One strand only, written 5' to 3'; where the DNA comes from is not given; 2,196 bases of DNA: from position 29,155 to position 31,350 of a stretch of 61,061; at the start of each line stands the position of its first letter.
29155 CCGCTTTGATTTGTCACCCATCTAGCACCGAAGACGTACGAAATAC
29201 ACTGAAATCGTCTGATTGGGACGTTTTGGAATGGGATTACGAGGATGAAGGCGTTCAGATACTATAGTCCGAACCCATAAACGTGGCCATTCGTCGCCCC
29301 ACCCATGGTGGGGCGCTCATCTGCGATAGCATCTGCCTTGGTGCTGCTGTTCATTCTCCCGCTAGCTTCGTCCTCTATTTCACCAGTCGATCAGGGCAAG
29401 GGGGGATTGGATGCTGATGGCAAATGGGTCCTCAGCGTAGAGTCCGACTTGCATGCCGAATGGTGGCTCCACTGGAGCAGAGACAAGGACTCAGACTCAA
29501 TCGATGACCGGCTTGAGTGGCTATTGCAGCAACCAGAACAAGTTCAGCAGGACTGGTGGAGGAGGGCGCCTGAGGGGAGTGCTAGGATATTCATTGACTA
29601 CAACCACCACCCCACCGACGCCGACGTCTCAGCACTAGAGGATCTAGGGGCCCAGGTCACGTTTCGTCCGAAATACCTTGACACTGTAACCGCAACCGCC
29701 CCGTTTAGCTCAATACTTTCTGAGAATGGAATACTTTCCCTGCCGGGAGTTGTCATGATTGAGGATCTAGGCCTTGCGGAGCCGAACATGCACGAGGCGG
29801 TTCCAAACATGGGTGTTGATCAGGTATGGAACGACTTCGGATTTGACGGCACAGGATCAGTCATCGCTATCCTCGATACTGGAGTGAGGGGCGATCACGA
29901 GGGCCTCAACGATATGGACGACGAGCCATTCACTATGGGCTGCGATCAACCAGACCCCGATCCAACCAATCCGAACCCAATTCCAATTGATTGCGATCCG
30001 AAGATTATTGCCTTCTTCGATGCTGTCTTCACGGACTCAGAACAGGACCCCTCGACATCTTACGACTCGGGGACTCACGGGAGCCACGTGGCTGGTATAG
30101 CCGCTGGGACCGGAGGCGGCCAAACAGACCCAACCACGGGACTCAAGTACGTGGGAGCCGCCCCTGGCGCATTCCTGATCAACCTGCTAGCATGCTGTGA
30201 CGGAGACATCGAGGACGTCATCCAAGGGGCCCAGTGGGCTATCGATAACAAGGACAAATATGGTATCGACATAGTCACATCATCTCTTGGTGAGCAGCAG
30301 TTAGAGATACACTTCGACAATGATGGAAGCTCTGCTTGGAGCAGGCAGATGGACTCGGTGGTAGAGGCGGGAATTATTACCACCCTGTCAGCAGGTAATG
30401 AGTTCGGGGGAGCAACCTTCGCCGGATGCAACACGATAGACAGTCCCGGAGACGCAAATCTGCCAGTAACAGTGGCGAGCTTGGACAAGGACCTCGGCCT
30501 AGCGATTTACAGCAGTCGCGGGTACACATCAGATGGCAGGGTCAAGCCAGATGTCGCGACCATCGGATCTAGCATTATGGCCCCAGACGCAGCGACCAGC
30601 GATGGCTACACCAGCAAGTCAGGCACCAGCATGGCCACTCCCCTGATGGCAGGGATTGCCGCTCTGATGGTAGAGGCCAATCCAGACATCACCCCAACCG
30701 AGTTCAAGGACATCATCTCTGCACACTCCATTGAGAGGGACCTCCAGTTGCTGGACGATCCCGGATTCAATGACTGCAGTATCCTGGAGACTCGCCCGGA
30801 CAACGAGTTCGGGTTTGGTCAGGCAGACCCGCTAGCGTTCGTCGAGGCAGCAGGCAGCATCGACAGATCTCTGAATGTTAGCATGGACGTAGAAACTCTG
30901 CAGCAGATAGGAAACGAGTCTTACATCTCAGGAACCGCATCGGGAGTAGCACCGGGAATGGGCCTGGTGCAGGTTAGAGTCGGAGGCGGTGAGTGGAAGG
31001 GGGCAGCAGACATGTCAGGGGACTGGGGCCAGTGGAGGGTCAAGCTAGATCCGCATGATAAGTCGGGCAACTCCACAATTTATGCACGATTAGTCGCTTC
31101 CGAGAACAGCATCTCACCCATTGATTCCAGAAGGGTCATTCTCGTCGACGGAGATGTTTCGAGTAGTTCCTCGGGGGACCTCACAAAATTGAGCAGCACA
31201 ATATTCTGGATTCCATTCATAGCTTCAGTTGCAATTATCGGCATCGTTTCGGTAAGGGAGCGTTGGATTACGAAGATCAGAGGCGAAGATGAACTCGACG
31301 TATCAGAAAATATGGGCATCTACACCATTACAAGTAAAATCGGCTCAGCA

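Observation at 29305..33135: One ORF joins an extracellular subtilase to an AmpG-like MFS permease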

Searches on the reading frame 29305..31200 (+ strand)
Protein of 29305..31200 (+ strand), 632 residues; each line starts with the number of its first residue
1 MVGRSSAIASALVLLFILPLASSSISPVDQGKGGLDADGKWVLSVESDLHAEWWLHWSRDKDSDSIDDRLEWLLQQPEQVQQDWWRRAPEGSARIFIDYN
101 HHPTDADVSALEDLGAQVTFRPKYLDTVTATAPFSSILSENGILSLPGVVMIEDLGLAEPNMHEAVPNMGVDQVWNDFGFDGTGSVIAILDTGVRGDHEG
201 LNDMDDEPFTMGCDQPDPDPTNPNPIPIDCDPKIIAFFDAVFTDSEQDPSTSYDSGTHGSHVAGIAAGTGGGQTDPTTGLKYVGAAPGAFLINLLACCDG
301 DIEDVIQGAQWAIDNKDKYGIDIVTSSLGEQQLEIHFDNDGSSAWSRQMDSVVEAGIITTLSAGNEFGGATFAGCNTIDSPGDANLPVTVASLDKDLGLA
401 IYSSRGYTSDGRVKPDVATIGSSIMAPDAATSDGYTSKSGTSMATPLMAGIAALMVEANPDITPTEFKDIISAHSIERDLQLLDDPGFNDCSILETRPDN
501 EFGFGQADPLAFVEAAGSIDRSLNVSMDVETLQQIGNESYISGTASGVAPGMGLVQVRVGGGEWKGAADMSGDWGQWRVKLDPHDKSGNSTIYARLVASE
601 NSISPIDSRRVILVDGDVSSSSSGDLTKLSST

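Call 4: search_protein_families(library=pfam, proteins=[window:29305-31200:+], max_evalue=1)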
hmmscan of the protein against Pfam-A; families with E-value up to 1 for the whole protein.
window:29305-31200:+ (632 aa): 1 family
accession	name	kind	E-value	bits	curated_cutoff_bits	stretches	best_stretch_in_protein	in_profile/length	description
PF00082.27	Peptidase_S8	-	5.6e-43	147.7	21.8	1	182-505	1-288/288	Subtilase family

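Call 31: find_homologous_proteins(query=window:29305-31200:+, max_evalue=1e-10)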
Query window:29305-31200:+ (632 aa): 1414 proteins with E <= 1e-10 among 8000 candidates; the best 120 are listed.
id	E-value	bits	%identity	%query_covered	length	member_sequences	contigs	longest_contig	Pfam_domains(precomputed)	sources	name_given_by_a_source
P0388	0.0e+0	1242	84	100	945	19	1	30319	PF13000.14,PF03092.23,PF00082.28,PF07690.22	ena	-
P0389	0.0e+0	1172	80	100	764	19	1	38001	PF00082.28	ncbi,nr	ncbi:MAG: hypothetical protein CMA93_00005, partial [Euryarchaeota archaeon]|nr:hypothetical protein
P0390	0.0e+0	1166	80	100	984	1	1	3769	PF13000.14,PF03092.23,PF00082.28,PF07690.22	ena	-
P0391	0.0e+0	1153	79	100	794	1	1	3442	PF13000.14,PF00082.28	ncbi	ncbi:MAG: S8 family serine peptidase, partial [Candidatus Poseidoniia archaeon]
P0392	0.0e+0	1149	79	100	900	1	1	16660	PF13000.14,PF03092.23,PF00082.28,PF07690.22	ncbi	ncbi:MAG: hypothetical protein CXT65_06385, partial [Methanobacteriota archaeon]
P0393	0.0e+0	1149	79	100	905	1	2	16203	PF13000.14,PF03092.23,PF00082.28,PF07690.22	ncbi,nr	ncbi:MAG TPA: MFS transporter, partial [Candidatus Poseidoniales archaeon]|nr:MFS transporter [Candi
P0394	0.0e+0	1142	79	100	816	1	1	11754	PF13000.14,PF00082.28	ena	-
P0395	0.0e+0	1132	78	100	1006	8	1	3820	PF13000.14,PF03092.23,PF00082.28,PF07690.22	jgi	-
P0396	0.0e+0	1098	82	91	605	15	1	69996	PF00082.28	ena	-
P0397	0.0e+0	1096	76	97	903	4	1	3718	PF13000.14,PF03092.23,PF00082.28,PF07690.22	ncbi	-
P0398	0.0e+0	1081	75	99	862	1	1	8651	PF13000.14,PF03092.23,PF00082.28,PF07690.22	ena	-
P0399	0.0e+0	1071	78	94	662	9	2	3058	PF00082.28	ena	-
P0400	0.0e+0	1070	78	94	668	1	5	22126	PF00082.28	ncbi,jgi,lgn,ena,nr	ncbi:MAG TPA: S8 family serine peptidase [Candidatus Thalassarchaeaceae archaeon]|nr:S8 family serin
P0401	0.0e+0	1068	78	94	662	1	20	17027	PF00082.28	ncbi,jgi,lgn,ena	jgi:subtilisin family serine protease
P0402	0.0e+0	1067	77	96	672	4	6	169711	PF00082.28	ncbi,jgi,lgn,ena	-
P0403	0.0e+0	1067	75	99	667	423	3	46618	PF00082.28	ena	-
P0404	0.0e+0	1060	80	90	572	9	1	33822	PF00082.28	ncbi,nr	ncbi:MAG: S8 family serine peptidase, partial [Candidatus Thermoplasmatota archaeon]|nr:S8 family se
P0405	0.0e+0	1052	75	96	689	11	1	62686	PF00082.28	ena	-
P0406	0.0e+0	1040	82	86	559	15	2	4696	PF00082.28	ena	-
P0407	0.0e+0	1027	72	100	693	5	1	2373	PF00082.28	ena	-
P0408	1.1e-297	1007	77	89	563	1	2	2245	PF00082.28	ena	-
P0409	6.1e-296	1002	72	95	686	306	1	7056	PF00082.28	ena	-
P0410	1.2e-295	1001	71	96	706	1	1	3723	PF00082.28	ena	-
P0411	5.1e-295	999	71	97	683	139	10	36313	PF00082.28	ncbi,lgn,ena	-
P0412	7.3e-295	998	73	94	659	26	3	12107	PF00082.28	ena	-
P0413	8.9e-295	998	73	94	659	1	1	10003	PF00082.28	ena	-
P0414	1.1e-294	998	72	94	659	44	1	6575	PF00082.28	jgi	-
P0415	1.1e-294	997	70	99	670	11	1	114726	PF00082.28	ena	-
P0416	1.6e-294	997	73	94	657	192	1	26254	PF00082.28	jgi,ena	-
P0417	1.7e-294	997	73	94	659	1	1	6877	PF00082.28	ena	-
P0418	1.7e-294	997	73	94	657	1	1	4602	PF00082.28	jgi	-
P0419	1.8e-294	997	73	94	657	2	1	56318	PF00082.28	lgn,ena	-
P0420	2.2e-294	996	73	94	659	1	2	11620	PF00082.28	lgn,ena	-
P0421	2.4e-294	996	73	94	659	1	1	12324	PF00082.28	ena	-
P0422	3.0e-294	996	73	94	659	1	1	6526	PF00082.28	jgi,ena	-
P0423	3.1e-294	996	73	94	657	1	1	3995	PF00082.28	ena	-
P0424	3.4e-294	996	72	96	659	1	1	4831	PF00082.28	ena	-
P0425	6.2e-294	995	72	96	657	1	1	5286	PF00082.28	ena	-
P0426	8.4e-294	995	77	89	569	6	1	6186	PF00082.28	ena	-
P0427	1.4e-293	994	72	94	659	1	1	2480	PF00082.28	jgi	-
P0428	1.7e-293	994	71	97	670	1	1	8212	PF00082.28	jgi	jgi:subtilisin family serine protease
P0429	1.9e-293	993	71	97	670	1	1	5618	PF00082.28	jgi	jgi:subtilisin family serine protease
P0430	2.1e-293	993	71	97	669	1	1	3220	PF00082.28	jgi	jgi:subtilisin family serine protease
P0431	2.4e-293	993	71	97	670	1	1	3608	PF00082.28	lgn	-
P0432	8.3e-293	991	70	97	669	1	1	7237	PF00082.28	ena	-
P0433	9.0e-293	991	70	99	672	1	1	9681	PF00082.28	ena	-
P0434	9.1e-293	991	70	97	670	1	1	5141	PF00082.28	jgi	jgi:subtilisin family serine protease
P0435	1.4e-292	991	69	99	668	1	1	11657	PF00082.28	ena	-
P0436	1.6e-292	990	69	99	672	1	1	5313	PF00082.28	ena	-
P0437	1.6e-292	990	69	99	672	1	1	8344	PF00082.28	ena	-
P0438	1.7e-292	990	69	99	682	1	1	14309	PF00082.28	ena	-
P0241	1.8e-292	990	69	99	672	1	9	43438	PF00082.28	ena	-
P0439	2.0e-292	990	69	99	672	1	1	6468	PF00082.28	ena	-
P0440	3.2e-292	989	70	97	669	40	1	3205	PF00082.28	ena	-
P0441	4.4e-292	989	69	99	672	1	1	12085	PF00082.28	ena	-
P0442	5.0e-292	989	69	99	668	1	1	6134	PF00082.28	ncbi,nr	ncbi:MAG: hypothetical protein CL993_04825 [Euryarchaeota archaeon]|nr:hypothetical protein [Euryarc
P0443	5.0e-292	989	69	99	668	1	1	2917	PF00082.28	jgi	-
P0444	5.2e-292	989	69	99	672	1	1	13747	PF00082.28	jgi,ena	-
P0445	5.4e-292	989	69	99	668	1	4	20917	PF00082.28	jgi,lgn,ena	-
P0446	5.6e-292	989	69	99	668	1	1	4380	PF00082.28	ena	-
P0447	5.6e-292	989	69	99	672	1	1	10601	PF00082.28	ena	-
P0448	6.7e-292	988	69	99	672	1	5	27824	PF00082.28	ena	-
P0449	7.1e-292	988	69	99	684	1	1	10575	PF00082.28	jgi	-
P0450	7.1e-292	988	69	99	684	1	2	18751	PF00082.28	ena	-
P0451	7.2e-292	988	69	99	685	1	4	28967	PF00082.28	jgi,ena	-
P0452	7.6e-292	988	69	99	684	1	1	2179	PF00082.28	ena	-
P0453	7.7e-292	988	70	99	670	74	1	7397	PF00082.28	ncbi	-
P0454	8.2e-292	988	69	98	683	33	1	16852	PF00082.28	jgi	-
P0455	9.5e-292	988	69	99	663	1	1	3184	PF00082.28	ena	-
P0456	9.5e-292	988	69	99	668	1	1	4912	PF00082.28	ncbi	-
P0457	1.1e-291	988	69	99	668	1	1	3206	PF00082.28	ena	-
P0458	1.2e-291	987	70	96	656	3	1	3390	PF00082.28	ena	-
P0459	1.5e-291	987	69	99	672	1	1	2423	PF00082.28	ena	-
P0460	1.8e-291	987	69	99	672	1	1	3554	PF00082.28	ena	-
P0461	1.8e-291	987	69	99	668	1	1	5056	PF00082.28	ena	-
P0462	1.9e-291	987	69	99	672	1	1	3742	PF00082.28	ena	-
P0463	1.9e-291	987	69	99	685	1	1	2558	PF00082.28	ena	-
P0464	2.5e-291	986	70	96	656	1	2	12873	PF00082.28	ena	-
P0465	2.7e-291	986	70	96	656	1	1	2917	PF00082.28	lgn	-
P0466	4.2e-291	986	69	99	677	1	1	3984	PF00082.28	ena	-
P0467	4.5e-291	986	70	96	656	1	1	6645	PF00082.28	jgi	-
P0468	6.0e-291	985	70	97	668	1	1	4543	PF00082.28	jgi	jgi:subtilisin family serine protease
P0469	7.7e-291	985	69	99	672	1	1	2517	PF00082.28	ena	-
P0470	8.3e-291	985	70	96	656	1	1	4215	PF00082.28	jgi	-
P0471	1.0e-290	984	69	99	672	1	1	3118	PF00082.28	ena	-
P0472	1.5e-290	984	69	99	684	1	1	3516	PF00082.28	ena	-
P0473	1.6e-290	984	71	95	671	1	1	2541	PF00082.28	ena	-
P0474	1.7e-290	984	73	94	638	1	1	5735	PF00082.28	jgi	-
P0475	1.8e-290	984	73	94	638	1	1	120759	PF00082.28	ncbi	-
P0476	1.8e-290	984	71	95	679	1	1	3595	PF00082.28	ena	-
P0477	2.0e-290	983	70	96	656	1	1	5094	PF00082.28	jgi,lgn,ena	-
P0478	2.2e-290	983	71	95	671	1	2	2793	PF00082.28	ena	-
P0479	2.2e-290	983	71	95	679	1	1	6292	PF00082.28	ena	-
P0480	2.4e-290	983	69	99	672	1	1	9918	PF00082.28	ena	-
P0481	2.5e-290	983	69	99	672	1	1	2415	PF00082.28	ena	-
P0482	2.5e-290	983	69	99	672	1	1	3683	PF00082.28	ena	-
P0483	2.7e-290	983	69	99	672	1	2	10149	PF00082.28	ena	-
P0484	2.8e-290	983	69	99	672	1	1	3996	PF00082.28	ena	-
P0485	2.8e-290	983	69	99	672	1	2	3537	PF00082.28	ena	-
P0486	2.8e-290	983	69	99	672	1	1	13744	PF00082.28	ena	-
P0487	2.9e-290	983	69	99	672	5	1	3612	PF00082.28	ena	-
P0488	3.0e-290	983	71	95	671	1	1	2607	PF00082.28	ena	-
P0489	3.1e-290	983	69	99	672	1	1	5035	PF00082.28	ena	-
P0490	5.1e-290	982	71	95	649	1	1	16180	PF00082.28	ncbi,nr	ncbi:S8 family serine peptidase, partial [Euryarchaeota archaeon]|nr:S8 family serine peptidase [Eur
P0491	5.3e-290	982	69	99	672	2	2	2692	PF00082.28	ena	-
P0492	5.4e-290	982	71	95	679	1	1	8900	PF00082.28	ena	-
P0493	5.5e-290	982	71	95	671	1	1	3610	PF00082.28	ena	-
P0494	6.0e-290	982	71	95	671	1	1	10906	PF00082.28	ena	-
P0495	6.1e-290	982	71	95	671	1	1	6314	PF00082.28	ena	-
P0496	6.2e-290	982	71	95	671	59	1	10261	PF00082.28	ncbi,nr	ncbi:S8 family serine peptidase [Euryarchaeota archaeon]|nr:S8 family serine peptidase [Euryarchaeot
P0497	7.0e-290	982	71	95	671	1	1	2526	PF00082.28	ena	-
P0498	7.4e-290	982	71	95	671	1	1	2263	PF00082.28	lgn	-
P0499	7.7e-290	981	69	99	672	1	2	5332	PF00082.28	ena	-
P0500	7.7e-290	981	69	99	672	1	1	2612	PF00082.28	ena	-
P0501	8.1e-290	981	71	95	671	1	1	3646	PF00082.28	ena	-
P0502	8.3e-290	981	71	95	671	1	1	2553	PF00082.28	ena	-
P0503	1.5e-289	981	69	99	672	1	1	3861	PF00082.28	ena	-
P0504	2.6e-289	980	71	95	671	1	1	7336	PF00082.28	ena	-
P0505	2.7e-289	980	70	95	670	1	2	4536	PF00082.28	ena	-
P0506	3.6e-289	979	71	95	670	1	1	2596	PF00082.28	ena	-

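Call 32: find_encoding_contigs(protein=P0402, flank=7000, max_places=4)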
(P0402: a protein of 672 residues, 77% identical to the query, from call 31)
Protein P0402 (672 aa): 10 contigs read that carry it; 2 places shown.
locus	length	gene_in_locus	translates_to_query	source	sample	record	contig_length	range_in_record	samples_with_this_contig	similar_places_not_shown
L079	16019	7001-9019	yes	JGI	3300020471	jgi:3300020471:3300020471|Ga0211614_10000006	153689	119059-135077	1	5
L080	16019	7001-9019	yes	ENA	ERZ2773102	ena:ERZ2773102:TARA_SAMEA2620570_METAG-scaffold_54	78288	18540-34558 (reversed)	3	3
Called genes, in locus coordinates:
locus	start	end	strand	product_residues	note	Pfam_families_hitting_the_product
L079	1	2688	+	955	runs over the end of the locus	PF00676:E1_dh, PF02779:Transket_pyr, PF02780:Transketolase_C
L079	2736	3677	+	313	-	PF01699:Na_Ca_ex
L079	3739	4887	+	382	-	PF02771:Acyl-CoA_dh_N, PF02770:Acyl-CoA_dh_M, PF00441:Acyl-CoA_dh_1, PF08028:Acyl-CoA_dh_2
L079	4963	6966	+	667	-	PF00082:Peptidase_S8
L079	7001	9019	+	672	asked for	PF00082:Peptidase_S8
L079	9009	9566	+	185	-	PF12804:NTP_transf_3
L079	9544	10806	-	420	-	PF11449:ArsP_2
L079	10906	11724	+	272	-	PF02625:XdhC_CoxI, PF13478:XdhC_C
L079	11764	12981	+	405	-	PF00082:Peptidase_S8 (weak)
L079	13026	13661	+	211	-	PF04967:HTH_10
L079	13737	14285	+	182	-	PF00111:Fer2, PF13085:Fer2_3, PF01799:Fer2_2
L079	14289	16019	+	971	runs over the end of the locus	PF01315:Ald_Xan_dh_C, PF02738:MoCoBD_1, PF20256:MoCoBD_2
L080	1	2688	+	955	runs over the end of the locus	PF00676:E1_dh, PF02779:Transket_pyr, PF02780:Transketolase_C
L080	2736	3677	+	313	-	PF01699:Na_Ca_ex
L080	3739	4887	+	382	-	PF02771:Acyl-CoA_dh_N, PF02770:Acyl-CoA_dh_M, PF00441:Acyl-CoA_dh_1, PF08028:Acyl-CoA_dh_2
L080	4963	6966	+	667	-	PF00082:Peptidase_S8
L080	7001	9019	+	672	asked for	PF00082:Peptidase_S8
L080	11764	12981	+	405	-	PF00082:Peptidase_S8 (weak)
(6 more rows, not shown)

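Call 54: find_related_loci(query=P0402, collection=genome_contigs, flank=3000)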
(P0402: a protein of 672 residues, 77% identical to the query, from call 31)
Query P0402 (672 aa) in genome_contigs; peptide patterns used: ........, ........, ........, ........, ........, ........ (x = any residue, [..] = any of these).
160 stretches matched a pattern; 131 encode a relative of the query (tblastn E <= 1e-3); the best 80 are kept; 80 distinct loci.
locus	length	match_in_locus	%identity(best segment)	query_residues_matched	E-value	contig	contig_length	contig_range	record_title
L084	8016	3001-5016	100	1-672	0e+0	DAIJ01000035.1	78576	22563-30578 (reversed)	MAG TPA_asm: Euryarchaeota archaeon UBA23 UBA23_contig_13323, whole genome shotgun sequence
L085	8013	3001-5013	83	3-672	0e+0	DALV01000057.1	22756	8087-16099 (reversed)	MAG TPA_asm: Euryarchaeota archaeon UBA105 UBA105_contig_5687, whole genome shotgun sequence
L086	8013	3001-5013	84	3-672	0e+0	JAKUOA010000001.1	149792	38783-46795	MAG: Candidatus Thalassarchaeum sp. isolate ALOHA_A2.0_21 A2.0-MGIIb-O1-2_1, whole genome shotgun sequence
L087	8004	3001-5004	85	6-672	0e+0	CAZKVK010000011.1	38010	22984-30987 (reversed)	MAG TPA_asm: uncultured Candidatus Poseidoniales archaeon isolate SRP077602_co3_204 genome assembly, contig: NODE_1054_l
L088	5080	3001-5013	84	3-672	0e+0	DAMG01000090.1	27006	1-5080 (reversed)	MAG TPA_asm: Euryarchaeota archaeon UBA126 UBA126_contig_11093, whole genome shotgun sequence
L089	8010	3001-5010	84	3-671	0e+0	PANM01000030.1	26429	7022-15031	MAG: Methanobacteriota archaeon isolate SAT2681 MHASMcontig_415317, whole genome shotgun sequence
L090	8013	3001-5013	84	3-672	0e+0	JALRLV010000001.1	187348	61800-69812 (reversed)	MAG: Candidatus Thalassarchaeaceae archaeon isolate WKH.41 NODE_1_length_187348_cov_13.076194, whole genome shotgun sequ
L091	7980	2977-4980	84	6-672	0e+0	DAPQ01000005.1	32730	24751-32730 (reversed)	MAG TPA_asm: Euryarchaeota archaeon UBA19 UBA19_contig_7112, whole genome shotgun sequence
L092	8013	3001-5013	83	3-672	0e+0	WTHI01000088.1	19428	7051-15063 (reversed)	MAG: Methanobacteriota archaeon isolate PL34863bin_27 NODE_1158_length_19428_cov_70.709854, whole genome shotgun sequenc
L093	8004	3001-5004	84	6-672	0e+0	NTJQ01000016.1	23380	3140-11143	MAG: Marine Group II euryarchaeote MED-G37 EUII-MED-G37-C16, whole genome shotgun sequence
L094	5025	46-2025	78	2-659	0e+0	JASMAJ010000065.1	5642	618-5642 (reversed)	MAG: Candidatus Thalassarchaeaceae archaeon isolate ETNP2_MAG_92 NODE_65_length_5642_cov_2.981491, whole genome shotgun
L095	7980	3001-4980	78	2-659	0e+0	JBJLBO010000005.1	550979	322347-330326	MAG: Candidatus Thalassarchaeaceae archaeon isolate LRMED-021 MGIIb-O1-LRMED-021-C5, whole genome shotgun sequence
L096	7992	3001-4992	74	4-664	0e+0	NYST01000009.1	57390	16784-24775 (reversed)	MAG: Methanobacteriota archaeon isolate CPC89 53962, whole genome shotgun sequence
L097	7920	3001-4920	75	7-651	0e+0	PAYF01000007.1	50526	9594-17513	MAG: Methanobacteriota archaeon isolate SAT11 246936, whole genome shotgun sequence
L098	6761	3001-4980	73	3-662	0e+0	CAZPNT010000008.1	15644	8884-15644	MAG TPA_asm: uncultured Candidatus Poseidoniales archaeon isolate ERP001736_co3_250 genome assembly, contig: NODE_1818_l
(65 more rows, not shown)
